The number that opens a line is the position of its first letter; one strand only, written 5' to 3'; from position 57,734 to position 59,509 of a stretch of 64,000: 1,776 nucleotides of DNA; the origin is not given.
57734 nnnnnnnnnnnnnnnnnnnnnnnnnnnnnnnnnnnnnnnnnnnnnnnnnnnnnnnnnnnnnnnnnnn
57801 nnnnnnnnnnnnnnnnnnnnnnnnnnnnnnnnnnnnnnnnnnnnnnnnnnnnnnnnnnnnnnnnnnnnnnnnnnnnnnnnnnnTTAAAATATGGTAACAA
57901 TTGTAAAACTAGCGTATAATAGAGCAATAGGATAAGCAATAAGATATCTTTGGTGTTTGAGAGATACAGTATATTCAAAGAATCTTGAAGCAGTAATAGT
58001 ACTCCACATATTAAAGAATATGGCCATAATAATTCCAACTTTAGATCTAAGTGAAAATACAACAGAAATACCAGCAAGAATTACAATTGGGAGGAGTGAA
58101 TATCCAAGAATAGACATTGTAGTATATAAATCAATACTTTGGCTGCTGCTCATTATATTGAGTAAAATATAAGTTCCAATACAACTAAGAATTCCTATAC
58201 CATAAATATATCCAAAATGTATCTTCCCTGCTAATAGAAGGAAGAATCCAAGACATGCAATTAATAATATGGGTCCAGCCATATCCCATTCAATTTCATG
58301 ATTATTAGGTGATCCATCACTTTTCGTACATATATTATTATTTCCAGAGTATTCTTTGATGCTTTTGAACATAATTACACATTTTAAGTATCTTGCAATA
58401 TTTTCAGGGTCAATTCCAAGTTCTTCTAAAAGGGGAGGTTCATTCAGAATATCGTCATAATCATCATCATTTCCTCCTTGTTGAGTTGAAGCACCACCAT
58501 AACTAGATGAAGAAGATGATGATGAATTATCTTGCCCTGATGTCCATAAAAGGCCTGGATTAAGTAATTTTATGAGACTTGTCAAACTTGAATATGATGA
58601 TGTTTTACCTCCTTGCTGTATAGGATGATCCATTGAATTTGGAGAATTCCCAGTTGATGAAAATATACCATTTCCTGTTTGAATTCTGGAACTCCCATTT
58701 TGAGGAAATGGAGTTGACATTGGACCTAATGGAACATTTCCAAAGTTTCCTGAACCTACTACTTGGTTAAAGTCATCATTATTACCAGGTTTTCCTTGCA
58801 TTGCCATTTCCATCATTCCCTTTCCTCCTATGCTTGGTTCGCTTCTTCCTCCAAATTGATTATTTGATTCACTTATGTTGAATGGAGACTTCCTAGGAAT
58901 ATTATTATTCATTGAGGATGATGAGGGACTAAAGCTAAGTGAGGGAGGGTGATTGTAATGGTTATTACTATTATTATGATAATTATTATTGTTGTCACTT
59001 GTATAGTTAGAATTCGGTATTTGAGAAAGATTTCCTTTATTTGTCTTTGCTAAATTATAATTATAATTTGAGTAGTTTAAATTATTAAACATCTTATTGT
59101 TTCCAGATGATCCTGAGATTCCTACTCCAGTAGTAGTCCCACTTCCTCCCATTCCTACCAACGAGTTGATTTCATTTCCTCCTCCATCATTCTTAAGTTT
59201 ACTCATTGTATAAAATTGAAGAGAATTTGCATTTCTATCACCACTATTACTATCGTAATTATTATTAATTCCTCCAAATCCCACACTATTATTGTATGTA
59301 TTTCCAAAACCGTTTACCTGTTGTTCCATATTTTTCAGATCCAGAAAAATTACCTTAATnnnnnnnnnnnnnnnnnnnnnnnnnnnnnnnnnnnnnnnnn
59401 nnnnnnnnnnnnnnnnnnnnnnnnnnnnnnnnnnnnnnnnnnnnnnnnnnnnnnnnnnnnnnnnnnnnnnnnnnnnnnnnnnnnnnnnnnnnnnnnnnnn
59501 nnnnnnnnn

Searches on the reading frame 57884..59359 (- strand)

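Call 17: search_protein_families(library=pfam, proteins=[window:57884-59359:-], max_evalue=0.001)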
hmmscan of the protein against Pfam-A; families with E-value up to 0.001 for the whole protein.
window:57884-59359:- (491 aa): 1 family
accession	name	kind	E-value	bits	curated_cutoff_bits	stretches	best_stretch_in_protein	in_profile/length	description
PF04893.22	Yip1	-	4.6e-06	27.1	28.6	1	357-485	18-170/173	Yip1 domain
